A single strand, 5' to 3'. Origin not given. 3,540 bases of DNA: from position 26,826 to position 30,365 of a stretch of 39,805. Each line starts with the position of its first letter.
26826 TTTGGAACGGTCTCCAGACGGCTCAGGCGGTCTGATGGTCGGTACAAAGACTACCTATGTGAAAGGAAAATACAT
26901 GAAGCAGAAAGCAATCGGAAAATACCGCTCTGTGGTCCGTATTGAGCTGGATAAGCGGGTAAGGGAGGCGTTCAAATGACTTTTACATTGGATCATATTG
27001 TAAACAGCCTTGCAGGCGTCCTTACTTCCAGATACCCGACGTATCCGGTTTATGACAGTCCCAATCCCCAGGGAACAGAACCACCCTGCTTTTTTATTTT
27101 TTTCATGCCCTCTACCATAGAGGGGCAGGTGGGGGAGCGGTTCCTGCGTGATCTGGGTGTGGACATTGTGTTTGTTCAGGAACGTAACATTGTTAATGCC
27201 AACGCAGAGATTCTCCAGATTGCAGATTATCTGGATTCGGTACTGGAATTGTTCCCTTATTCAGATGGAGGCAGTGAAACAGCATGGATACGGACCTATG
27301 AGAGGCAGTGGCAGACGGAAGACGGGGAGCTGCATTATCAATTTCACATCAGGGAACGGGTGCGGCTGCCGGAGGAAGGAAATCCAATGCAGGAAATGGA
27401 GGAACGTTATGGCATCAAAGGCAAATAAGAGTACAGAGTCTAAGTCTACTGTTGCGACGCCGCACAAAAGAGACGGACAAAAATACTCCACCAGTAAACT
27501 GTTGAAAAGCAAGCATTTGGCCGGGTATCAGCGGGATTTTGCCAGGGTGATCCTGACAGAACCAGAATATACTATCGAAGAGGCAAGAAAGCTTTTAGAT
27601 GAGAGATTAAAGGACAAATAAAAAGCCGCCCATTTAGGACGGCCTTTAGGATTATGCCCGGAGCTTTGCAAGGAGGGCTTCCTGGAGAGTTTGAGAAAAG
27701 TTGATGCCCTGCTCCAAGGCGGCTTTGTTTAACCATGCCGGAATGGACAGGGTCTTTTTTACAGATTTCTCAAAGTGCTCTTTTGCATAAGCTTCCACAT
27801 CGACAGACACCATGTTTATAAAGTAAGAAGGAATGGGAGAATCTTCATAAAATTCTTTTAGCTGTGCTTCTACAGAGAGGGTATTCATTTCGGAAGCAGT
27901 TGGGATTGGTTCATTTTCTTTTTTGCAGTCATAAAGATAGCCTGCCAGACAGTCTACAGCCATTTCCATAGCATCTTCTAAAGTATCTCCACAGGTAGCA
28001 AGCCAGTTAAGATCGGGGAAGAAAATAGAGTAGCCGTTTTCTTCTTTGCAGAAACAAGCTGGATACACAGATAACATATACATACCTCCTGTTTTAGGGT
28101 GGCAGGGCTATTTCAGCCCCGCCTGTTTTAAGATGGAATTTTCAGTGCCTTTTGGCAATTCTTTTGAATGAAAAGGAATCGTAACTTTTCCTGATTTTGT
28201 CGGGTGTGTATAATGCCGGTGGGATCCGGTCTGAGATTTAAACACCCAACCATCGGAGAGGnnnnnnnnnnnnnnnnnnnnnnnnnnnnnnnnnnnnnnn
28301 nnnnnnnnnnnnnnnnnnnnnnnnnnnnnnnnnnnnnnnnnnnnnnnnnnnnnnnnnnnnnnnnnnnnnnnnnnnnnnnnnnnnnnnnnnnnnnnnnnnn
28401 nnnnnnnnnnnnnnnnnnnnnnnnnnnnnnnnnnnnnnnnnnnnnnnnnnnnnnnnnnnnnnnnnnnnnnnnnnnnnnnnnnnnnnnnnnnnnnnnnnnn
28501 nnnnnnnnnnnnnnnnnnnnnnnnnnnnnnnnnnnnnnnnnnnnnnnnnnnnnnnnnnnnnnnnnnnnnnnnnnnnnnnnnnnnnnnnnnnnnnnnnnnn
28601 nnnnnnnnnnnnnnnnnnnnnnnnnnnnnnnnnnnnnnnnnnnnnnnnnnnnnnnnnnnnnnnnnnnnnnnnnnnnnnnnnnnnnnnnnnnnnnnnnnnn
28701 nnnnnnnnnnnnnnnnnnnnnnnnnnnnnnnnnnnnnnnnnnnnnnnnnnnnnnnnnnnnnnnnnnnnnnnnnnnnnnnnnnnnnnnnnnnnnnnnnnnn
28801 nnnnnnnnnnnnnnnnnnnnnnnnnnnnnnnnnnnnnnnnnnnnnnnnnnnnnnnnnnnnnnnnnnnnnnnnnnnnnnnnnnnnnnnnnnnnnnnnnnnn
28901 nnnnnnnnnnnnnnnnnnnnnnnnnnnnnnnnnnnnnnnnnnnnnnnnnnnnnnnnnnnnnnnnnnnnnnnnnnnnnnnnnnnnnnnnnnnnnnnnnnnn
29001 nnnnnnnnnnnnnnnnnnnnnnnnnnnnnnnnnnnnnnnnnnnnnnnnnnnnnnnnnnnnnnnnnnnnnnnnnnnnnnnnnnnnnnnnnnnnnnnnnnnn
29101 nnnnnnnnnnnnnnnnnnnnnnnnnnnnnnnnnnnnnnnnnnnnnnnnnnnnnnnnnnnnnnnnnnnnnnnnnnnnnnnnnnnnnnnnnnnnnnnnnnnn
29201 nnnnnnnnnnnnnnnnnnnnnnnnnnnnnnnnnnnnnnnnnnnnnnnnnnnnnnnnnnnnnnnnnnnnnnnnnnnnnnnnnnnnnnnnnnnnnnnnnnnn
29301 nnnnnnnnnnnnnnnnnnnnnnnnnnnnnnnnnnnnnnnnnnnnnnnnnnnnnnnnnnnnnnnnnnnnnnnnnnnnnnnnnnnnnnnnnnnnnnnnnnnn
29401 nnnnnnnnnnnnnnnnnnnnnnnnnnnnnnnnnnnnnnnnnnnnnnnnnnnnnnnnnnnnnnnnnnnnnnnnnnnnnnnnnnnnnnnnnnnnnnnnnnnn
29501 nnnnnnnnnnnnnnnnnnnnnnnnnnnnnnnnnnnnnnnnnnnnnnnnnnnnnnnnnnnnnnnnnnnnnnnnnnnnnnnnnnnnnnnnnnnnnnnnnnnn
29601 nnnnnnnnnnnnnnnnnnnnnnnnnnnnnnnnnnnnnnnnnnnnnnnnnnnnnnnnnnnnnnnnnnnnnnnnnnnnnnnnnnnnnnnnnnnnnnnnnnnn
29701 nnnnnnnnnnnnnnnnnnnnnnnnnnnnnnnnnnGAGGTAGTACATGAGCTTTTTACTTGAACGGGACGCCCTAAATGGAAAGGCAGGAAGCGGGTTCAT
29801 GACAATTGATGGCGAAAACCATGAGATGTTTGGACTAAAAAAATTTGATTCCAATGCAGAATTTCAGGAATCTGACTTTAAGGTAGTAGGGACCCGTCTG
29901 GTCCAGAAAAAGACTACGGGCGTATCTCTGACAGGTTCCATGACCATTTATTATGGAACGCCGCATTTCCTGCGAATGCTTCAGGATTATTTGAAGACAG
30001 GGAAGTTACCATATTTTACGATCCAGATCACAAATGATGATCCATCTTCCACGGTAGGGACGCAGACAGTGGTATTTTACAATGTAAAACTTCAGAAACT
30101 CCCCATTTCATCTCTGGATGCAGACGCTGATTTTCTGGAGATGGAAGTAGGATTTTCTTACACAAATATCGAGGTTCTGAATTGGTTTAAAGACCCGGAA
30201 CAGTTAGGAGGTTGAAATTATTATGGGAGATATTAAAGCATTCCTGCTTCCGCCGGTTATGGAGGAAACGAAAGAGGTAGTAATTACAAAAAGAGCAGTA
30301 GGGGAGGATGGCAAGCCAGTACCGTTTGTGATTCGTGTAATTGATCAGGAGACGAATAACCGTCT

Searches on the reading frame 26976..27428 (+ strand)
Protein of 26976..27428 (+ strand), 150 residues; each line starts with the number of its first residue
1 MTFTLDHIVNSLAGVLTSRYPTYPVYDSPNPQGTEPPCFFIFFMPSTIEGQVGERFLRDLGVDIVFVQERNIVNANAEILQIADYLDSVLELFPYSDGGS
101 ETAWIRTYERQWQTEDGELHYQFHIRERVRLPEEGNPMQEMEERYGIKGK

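Call 89: search_protein_families(library=phrogs, proteins=[window:26976-27428:+], max_evalue=0.00001)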
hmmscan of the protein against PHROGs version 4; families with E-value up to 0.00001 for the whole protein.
window:26976-27428:+ (150 aa): 1 family
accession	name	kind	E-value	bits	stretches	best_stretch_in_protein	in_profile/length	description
phrog_525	-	unknown function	2.4e-25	90.4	1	4-148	3-141/142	-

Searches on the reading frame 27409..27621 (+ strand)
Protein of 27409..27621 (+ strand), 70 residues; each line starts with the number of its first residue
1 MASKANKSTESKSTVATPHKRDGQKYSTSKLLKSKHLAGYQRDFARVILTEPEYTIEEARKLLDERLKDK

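Call 48: search_protein_families(library=pfam, proteins=[window:27409-27621:+], max_evalue=0.01)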
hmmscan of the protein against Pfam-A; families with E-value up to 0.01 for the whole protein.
window:27409-27621:+ (70 aa): 0 families

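Call 70: search_protein_families(library=phrogs, proteins=[window:27409-27621:+], max_evalue=0.001)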
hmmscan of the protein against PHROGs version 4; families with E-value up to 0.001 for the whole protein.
window:27409-27621:+ (70 aa): 2 families
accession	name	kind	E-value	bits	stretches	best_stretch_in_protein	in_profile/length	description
phrog_966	-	unknown function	7.5e-09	36.3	1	16-68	3-55/59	-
phrog_30826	-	unknown function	1.9e-08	35.2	1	24-70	4-50/53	-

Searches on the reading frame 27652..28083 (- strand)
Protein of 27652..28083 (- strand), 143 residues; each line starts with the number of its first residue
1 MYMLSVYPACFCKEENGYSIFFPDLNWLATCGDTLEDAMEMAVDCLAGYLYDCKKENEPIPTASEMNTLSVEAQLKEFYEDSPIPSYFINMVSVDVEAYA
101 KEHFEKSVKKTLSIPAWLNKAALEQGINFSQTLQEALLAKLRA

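Call 9: search_protein_families(library=pfam, proteins=[window:27652-28083:-], max_evalue=0.01)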
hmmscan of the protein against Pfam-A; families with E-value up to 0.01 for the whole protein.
window:27652-28083:- (143 aa): 1 family
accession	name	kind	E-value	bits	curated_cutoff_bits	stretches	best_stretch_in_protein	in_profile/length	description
PF15919.11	HicB_lk_antitox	-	1.4e-09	38.6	27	1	7-102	1-88/123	HicB_like antitoxin of bacterial toxin-antitoxin system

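Call 73: find_related_loci(query=window:27652-28083:-, collection=viral_contigs, flank=2500)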
Query window:27652-28083:- (143 aa) in viral_contigs; peptide patterns used: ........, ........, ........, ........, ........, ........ (x = any residue, [..] = any of these).
16 stretches matched a pattern; 7 encode a relative of the query (tblastn E <= 1e-3); 7 distinct loci.
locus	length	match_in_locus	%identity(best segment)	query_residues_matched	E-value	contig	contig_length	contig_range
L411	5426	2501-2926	76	2-143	6e-71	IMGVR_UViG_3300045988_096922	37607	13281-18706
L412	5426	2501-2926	76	2-143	6e-71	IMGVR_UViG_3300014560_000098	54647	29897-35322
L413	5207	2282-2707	75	1-142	2e-70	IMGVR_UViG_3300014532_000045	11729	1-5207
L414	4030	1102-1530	59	1-142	4e-55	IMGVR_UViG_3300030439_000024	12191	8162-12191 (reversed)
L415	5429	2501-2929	58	1-142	5e-52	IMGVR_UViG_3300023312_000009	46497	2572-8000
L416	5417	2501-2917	62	3-141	2e-51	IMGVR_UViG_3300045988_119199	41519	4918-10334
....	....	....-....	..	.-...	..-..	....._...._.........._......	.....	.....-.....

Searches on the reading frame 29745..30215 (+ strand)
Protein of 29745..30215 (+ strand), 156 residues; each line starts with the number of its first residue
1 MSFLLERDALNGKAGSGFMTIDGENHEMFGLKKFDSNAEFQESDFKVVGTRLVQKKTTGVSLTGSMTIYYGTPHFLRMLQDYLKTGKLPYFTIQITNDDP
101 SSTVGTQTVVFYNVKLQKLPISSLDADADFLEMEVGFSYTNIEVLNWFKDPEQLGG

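Call 89: search_protein_families(library=phrogs, proteins=[window:29745-30215:+], max_evalue=0.00001)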
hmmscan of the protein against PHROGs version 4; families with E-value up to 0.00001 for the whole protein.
window:29745-30215:+ (156 aa): 2 families
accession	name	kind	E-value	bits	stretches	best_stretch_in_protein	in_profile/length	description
phrog_365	-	tail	2.6e-41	142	1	2-150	3-145/146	tail protein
phrog_23960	-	tail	3e-16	60.5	1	80-150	2-72/77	tail protein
